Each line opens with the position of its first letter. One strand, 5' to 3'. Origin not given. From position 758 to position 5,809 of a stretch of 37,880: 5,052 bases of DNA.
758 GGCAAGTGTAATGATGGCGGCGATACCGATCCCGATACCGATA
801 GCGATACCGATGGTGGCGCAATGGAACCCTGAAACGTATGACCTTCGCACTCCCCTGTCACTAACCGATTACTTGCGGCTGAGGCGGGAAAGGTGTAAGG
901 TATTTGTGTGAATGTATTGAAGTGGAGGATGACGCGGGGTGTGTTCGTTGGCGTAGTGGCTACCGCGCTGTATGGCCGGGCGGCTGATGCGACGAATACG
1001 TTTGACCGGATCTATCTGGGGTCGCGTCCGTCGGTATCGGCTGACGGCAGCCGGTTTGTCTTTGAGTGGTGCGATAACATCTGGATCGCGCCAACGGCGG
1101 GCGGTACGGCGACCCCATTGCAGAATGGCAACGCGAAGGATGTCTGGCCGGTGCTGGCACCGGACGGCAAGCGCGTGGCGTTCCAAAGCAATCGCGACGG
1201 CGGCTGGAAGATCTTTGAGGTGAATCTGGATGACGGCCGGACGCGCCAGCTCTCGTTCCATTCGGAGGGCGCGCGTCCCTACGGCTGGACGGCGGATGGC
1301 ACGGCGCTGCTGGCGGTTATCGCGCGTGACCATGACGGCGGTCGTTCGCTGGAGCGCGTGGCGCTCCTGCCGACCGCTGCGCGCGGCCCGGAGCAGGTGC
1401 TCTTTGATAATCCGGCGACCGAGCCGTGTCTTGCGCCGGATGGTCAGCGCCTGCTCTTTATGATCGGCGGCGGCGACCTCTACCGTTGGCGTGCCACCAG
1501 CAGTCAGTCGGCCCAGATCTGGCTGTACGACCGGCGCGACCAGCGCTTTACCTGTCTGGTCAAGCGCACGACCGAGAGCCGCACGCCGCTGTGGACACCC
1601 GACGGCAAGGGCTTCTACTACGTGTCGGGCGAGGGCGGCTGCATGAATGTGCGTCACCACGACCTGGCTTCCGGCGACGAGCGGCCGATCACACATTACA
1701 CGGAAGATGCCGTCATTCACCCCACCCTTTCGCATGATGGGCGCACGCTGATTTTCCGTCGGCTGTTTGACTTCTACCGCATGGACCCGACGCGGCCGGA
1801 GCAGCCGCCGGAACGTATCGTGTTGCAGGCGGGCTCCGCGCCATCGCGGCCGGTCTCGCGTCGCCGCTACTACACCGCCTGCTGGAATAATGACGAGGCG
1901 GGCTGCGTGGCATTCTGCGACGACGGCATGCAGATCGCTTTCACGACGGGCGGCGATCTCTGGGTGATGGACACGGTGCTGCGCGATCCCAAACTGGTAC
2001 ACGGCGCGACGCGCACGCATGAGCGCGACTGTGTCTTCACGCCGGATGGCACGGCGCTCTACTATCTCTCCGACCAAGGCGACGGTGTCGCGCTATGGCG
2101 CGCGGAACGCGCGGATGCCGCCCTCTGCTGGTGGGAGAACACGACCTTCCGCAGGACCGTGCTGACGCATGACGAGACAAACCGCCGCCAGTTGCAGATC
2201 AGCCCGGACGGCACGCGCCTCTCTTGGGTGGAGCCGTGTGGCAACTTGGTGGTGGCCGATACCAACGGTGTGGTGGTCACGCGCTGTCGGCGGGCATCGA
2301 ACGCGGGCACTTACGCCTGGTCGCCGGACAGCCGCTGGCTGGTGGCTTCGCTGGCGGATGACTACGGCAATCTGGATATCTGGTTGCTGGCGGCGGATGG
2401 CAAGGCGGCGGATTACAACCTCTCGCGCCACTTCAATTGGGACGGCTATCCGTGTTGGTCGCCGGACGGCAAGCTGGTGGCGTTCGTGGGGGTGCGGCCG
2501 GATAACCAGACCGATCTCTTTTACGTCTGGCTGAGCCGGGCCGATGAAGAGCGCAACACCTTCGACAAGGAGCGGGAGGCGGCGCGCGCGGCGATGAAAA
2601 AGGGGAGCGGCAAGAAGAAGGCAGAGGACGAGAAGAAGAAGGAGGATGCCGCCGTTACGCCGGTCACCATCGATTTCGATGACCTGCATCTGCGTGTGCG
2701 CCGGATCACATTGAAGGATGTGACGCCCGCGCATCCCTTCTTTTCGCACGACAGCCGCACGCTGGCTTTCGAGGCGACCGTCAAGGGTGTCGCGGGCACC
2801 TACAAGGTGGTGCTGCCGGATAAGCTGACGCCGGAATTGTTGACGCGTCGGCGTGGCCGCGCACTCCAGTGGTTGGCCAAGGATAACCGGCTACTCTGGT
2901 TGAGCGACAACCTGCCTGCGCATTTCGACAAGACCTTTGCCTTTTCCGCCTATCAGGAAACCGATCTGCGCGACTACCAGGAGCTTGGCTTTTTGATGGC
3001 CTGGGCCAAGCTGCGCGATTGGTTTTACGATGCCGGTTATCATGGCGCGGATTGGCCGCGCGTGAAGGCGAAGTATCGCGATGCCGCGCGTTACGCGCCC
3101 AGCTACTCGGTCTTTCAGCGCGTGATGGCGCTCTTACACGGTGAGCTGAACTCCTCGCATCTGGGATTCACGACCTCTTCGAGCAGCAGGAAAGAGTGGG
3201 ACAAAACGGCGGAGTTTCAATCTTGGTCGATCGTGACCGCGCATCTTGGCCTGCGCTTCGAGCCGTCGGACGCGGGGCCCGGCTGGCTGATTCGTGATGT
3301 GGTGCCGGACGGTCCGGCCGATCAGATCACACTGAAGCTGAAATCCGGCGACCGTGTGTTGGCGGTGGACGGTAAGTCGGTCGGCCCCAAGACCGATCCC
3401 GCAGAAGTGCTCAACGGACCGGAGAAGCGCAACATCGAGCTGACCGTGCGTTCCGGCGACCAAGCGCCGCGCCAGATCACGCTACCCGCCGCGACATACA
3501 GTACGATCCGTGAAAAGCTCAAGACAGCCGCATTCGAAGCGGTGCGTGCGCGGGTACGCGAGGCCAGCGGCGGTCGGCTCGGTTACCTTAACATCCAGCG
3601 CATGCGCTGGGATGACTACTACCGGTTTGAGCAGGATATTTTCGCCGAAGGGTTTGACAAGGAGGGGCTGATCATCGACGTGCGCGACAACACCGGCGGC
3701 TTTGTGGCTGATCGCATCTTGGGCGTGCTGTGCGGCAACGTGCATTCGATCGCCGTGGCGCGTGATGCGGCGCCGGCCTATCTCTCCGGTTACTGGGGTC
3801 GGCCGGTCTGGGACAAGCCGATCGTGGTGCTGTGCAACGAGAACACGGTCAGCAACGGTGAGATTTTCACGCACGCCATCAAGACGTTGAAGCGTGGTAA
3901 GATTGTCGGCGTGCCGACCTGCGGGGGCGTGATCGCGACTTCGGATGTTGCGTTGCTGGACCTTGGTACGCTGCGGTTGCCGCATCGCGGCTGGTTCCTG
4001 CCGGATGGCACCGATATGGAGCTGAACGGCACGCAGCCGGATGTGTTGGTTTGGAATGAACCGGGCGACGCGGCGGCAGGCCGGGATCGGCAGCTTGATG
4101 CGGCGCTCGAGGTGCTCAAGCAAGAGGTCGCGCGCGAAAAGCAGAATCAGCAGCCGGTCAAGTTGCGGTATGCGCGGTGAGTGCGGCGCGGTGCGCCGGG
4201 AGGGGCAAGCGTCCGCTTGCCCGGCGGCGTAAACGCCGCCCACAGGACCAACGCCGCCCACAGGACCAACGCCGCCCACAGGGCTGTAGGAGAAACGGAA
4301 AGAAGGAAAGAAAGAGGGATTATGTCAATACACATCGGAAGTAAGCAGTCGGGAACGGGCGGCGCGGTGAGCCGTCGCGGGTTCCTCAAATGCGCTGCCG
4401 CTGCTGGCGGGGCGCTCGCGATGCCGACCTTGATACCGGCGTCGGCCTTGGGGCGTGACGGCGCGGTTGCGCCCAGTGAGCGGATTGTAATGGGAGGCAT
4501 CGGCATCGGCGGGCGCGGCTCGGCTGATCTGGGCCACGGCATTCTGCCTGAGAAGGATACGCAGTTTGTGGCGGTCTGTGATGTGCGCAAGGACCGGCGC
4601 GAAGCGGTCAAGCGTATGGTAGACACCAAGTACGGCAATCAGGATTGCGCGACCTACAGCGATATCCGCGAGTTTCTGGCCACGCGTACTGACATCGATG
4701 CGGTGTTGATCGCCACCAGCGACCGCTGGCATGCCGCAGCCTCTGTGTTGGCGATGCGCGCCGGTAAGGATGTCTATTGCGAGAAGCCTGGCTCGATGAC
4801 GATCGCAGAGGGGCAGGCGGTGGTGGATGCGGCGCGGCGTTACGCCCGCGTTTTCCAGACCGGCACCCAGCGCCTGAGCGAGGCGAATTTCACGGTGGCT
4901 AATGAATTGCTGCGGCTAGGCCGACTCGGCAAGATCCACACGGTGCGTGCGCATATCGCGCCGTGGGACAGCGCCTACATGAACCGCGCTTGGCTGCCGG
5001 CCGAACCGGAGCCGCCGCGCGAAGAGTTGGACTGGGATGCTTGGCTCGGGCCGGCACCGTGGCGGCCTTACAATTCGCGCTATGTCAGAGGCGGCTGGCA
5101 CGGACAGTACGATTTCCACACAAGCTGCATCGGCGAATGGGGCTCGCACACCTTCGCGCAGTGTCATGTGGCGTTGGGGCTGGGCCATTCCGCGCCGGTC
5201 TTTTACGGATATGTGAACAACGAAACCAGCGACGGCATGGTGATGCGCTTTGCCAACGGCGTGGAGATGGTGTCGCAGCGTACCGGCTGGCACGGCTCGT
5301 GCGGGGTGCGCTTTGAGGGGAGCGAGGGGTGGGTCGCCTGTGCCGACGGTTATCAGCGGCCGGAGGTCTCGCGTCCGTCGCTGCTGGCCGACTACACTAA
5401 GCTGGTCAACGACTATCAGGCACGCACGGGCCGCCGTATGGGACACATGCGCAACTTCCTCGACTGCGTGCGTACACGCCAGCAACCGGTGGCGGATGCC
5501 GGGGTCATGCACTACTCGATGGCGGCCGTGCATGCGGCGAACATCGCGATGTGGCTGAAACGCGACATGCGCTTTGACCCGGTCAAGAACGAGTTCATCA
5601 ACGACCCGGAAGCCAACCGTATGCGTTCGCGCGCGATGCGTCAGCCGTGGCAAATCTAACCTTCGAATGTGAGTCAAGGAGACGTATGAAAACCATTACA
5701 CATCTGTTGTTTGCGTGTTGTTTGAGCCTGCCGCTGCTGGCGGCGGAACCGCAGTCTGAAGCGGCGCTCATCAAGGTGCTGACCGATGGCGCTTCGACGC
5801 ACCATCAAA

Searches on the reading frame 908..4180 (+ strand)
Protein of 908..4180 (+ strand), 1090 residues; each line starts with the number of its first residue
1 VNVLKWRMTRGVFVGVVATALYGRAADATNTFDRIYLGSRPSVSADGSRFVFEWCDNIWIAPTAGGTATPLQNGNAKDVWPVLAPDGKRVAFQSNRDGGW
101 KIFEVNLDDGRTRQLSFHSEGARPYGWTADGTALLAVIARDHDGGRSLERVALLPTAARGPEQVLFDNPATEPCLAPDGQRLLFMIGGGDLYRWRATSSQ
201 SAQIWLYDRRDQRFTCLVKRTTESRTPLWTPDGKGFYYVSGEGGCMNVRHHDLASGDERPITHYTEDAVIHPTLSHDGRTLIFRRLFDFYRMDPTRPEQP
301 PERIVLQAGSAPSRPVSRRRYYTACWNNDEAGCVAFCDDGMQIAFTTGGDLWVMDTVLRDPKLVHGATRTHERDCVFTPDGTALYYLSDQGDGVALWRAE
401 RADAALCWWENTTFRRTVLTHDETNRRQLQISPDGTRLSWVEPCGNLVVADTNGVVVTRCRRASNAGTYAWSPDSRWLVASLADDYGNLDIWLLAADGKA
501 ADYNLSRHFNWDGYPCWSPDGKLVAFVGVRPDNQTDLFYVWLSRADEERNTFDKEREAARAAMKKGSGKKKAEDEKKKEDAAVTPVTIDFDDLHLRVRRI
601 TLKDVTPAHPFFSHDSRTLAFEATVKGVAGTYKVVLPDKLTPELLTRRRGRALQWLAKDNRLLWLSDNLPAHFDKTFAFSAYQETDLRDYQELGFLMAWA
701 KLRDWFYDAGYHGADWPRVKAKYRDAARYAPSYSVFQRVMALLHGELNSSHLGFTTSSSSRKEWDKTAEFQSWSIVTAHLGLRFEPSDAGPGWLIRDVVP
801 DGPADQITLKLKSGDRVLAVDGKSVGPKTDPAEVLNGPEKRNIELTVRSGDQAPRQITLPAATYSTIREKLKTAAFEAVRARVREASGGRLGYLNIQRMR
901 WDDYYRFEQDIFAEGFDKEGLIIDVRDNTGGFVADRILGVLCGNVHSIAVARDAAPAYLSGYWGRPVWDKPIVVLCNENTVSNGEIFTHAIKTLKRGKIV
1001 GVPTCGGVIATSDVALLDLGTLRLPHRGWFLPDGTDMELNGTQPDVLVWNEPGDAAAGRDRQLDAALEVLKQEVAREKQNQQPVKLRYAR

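Call 8: search_protein_families(library=pfam, proteins=[window:908-4180:+], max_evalue=0.01)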
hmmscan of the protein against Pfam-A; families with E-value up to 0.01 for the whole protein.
window:908-4180:+ (1090 aa): 9 families
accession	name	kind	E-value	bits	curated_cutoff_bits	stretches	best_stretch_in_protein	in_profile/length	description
PF07676.18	PD40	-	1.2e-30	105.2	20.9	2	73-103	6-37/38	WD40-like Beta Propeller Repeat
PF03572.23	Peptidase_S41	-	1.1e-24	87.3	24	1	891-1047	2-164/165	Peptidase family S41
PF17820.7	PDZ_6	-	1.2e-07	31.7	27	1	795-848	2-53/54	PDZ domain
PF14685.13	PDZ_Tricorn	-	2.2e-07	31.2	25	1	806-858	35-87/88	Tricorn protease PDZ domain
PF00930.27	DPPIV_N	-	1.1e-06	28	22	0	193-241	16-62/354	Dipeptidyl peptidase IV (DPP IV) N-terminal region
PF14684.11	Tricorn_C1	-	1e-05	25.7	24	1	695-743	9-57/59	Tricorn protease C1 domain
PF13180.12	PDZ_2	-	3.6e-05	24.4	27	1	779-846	2-66/80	PDZ domain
PF25174.1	Beta-prop_THOC3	-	0.00021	20.8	305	0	333-526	93-271/272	THOC3 beta-propeller domain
PF00595.29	PDZ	-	0.0014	19.4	23.2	1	780-825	12-57/81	PDZ domain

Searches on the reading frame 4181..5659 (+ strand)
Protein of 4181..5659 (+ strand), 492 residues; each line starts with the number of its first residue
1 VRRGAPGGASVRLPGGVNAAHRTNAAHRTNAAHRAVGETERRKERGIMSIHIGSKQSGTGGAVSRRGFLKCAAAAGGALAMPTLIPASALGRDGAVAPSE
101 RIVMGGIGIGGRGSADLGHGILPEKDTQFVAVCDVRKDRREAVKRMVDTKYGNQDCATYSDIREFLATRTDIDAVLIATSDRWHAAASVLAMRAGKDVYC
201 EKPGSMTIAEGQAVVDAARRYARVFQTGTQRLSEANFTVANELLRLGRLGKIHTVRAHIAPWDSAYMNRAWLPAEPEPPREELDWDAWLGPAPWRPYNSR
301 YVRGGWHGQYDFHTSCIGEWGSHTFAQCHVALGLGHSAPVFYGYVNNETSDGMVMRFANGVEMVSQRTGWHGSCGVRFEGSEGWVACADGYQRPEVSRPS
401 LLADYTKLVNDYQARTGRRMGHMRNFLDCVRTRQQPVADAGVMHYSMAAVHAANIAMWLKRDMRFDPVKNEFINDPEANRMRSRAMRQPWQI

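Call 8: search_protein_families(library=pfam, proteins=[window:4181-5659:+], max_evalue=0.01)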
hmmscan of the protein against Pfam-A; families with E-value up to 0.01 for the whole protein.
window:4181-5659:+ (492 aa): 4 families
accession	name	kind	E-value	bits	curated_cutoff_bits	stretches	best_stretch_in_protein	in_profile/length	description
PF19051.5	GFO_IDH_MocA_C2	-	5.8e-23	82.1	23.3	1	262-492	33-254/254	Oxidoreductase family, C-terminal alpha/beta domain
PF01408.29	GFO_IDH_MocA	-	6.5e-16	59.5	24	1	107-228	6-119/120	Oxidoreductase family, NAD-binding Rossmann fold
PF10518.14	TAT_signal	-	0.00022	21.5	22.7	1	63-82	2-21/21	TAT (twin-arginine translocation) pathway signal sequence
PF24656.1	CEPT76_peptidase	-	0.0074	16.9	27.8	0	306-380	3-77/121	CEP76 peptidase-like domain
